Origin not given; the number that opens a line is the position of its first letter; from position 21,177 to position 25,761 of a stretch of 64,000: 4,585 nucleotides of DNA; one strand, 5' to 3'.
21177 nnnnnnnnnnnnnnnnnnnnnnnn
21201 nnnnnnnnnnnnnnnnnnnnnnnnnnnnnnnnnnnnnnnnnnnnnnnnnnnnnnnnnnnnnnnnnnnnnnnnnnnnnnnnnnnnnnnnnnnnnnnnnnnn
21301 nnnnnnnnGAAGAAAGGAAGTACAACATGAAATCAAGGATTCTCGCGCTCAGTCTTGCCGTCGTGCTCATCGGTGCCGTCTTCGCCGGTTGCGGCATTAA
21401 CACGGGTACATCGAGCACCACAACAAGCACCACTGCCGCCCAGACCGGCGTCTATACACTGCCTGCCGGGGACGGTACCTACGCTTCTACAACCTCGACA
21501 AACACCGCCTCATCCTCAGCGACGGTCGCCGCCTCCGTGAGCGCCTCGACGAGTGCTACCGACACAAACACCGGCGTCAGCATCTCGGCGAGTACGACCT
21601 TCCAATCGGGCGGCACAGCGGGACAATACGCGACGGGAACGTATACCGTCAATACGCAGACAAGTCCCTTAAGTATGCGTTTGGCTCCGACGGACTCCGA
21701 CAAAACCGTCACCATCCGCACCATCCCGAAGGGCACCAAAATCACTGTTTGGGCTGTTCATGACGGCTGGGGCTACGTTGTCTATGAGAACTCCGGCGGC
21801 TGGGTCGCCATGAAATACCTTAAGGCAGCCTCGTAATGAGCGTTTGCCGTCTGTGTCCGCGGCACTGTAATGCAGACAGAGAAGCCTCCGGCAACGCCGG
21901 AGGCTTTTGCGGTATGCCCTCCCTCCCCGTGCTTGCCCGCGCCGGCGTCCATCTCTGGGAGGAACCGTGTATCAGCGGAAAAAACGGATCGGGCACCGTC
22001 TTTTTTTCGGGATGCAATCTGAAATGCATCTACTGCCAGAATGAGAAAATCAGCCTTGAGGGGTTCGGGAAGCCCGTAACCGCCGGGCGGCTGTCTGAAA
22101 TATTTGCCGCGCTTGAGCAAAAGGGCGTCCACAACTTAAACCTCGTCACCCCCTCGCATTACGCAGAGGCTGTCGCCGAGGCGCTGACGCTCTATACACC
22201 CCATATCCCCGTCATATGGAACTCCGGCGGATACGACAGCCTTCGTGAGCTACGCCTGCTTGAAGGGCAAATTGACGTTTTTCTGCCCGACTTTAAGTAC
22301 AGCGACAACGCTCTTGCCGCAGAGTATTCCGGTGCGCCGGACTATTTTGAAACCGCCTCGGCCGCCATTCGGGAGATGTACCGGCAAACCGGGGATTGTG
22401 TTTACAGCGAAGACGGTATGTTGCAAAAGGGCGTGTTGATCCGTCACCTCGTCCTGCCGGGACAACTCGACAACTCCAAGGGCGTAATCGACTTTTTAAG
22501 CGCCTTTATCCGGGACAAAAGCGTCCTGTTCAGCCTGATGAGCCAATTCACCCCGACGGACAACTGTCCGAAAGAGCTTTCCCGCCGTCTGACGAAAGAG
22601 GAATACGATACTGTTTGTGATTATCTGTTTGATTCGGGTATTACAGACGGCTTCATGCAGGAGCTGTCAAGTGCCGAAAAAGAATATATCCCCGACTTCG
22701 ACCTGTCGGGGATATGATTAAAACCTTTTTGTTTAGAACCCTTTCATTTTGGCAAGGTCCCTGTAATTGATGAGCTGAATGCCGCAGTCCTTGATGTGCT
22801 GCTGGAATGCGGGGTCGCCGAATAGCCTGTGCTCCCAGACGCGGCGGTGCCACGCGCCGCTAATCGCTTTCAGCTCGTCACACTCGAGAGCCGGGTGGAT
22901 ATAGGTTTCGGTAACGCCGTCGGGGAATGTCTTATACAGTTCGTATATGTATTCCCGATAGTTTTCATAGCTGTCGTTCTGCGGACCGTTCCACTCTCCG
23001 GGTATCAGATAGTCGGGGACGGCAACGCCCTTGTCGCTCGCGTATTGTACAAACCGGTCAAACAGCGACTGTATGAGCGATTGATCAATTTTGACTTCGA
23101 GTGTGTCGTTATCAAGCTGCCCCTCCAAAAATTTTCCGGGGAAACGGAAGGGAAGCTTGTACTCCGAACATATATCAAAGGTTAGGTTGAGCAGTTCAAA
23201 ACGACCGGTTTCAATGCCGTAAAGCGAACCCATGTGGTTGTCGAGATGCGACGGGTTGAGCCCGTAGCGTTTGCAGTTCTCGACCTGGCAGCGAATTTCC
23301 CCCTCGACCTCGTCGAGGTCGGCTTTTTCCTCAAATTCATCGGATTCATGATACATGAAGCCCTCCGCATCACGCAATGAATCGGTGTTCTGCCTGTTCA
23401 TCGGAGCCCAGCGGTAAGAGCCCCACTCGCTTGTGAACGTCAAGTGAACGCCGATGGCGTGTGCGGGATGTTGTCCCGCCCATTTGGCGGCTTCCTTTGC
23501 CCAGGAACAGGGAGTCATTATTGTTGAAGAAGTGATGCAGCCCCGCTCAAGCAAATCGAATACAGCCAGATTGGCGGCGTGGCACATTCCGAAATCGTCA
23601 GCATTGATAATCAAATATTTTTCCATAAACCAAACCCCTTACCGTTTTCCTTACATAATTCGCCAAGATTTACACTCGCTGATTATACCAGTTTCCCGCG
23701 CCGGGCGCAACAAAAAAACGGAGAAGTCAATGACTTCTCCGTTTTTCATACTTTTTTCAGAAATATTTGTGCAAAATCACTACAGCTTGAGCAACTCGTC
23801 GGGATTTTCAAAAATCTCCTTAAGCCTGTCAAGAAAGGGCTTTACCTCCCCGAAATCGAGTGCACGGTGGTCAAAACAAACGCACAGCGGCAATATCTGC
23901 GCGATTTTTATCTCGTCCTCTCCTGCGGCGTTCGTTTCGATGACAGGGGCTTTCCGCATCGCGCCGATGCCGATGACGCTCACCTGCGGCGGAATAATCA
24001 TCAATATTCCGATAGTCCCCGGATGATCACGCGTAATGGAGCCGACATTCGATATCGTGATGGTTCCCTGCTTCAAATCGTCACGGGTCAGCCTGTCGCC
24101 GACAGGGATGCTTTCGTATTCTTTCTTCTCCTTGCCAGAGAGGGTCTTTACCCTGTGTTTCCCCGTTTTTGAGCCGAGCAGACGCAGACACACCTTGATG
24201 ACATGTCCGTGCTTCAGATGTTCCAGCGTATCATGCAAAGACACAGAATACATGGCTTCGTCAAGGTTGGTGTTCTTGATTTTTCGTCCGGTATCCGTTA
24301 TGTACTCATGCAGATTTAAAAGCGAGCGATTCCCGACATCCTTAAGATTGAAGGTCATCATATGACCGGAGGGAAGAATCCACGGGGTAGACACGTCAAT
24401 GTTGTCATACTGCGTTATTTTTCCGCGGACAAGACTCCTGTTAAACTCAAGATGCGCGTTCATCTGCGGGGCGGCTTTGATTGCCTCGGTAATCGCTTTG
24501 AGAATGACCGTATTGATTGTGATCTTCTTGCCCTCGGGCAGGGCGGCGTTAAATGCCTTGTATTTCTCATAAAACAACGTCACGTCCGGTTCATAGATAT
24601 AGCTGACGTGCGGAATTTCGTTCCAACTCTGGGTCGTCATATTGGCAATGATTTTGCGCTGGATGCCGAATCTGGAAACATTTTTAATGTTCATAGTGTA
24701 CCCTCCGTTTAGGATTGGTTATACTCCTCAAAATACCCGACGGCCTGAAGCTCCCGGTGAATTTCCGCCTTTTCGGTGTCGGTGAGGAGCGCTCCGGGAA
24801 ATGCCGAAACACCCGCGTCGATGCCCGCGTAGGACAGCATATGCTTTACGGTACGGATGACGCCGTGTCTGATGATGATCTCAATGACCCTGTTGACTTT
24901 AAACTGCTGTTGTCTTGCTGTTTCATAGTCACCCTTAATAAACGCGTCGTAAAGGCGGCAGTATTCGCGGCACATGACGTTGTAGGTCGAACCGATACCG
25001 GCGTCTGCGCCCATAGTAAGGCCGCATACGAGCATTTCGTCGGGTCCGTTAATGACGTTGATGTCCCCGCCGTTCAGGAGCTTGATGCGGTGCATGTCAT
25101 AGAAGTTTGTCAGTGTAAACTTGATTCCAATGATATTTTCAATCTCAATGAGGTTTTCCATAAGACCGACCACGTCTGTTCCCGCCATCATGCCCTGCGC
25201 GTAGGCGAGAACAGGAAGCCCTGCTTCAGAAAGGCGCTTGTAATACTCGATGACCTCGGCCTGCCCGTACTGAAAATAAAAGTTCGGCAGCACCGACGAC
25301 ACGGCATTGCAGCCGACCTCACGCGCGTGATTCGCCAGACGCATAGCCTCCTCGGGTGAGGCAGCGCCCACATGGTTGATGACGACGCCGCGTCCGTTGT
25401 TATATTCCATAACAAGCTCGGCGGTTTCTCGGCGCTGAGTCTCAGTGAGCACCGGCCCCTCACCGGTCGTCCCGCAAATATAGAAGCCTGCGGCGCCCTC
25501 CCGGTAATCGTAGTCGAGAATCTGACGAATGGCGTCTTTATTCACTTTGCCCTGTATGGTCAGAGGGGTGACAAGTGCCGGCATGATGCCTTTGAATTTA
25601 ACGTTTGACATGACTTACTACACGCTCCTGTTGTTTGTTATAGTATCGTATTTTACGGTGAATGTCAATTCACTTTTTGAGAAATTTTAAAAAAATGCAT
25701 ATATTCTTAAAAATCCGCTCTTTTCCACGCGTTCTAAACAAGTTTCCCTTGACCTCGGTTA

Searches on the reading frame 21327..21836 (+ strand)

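Call 24: search_protein_families(library=pfam, proteins=[window:21327-21836:+], max_evalue=0.001)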
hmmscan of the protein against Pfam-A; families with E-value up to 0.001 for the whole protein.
window:21327-21836:+ (169 aa): 1 family
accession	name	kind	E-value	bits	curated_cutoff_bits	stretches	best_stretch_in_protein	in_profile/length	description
PF08239.17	SH3_3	-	8.6e-05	23.1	27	1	130-166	16-54/54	Bacterial SH3 domain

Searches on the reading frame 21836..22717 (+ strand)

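Call 24: search_protein_families(library=pfam, proteins=[window:21836-22717:+], max_evalue=0.001)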
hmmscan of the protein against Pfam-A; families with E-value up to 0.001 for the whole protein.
window:21836-22717:+ (293 aa): 2 families
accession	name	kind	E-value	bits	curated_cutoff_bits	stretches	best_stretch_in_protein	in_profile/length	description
PF13353.11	Fer4_12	-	3.3e-07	31.1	22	1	54-133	9-92/137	4Fe-4S single cluster domain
PF04055.27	Radical_SAM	-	5.4e-07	30.4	29.5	1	55-183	2-138/166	Radical SAM superfamily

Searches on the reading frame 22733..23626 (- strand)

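Call 24: search_protein_families(library=pfam, proteins=[window:22733-23626:-], max_evalue=0.001)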
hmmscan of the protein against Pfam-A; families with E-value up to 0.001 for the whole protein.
window:22733-23626:- (297 aa): 1 family
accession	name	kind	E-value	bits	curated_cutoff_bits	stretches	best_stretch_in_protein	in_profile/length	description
PF04794.17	YdjC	-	1.3e-60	205.9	29.7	1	4-279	1-265/266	YdjC-like protein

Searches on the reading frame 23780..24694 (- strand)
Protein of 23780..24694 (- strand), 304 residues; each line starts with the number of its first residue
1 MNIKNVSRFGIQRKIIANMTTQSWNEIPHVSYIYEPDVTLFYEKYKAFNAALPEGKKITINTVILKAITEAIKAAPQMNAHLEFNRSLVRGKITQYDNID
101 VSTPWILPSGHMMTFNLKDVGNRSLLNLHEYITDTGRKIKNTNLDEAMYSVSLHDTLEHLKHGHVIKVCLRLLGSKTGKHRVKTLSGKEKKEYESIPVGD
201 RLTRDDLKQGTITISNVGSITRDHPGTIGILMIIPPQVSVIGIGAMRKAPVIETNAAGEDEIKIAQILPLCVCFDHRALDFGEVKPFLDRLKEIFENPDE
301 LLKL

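Call 24: search_protein_families(library=pfam, proteins=[window:23780-24694:-], max_evalue=0.001)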
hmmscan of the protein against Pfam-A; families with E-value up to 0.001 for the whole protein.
window:23780-24694:- (304 aa): 1 family
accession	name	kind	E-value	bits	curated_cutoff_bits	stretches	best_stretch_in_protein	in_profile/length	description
PF00198.28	2-oxoacid_dh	-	1.9e-39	135.9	23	2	201-302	139-231/232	2-oxoacid dehydrogenases acyltransferase (catalytic domain)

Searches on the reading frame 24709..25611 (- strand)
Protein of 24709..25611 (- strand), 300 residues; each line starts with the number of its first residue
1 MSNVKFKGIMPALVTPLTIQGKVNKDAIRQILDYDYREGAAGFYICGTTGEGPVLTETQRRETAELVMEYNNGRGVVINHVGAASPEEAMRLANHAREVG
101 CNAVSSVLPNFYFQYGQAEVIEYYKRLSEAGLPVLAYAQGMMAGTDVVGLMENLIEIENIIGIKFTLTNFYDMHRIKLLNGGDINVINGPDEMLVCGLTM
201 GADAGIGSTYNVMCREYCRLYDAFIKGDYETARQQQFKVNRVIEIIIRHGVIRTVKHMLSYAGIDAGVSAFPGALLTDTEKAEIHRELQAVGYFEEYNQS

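Call 24: search_protein_families(library=pfam, proteins=[window:24709-25611:-], max_evalue=0.001)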
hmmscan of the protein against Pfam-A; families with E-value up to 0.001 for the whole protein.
window:24709-25611:- (300 aa): 1 family
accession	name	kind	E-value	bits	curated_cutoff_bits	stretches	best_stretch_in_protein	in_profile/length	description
PF00701.28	DHDPS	-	1.2e-56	192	22.1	1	5-290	1-288/289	Dihydrodipicolinate synthetase family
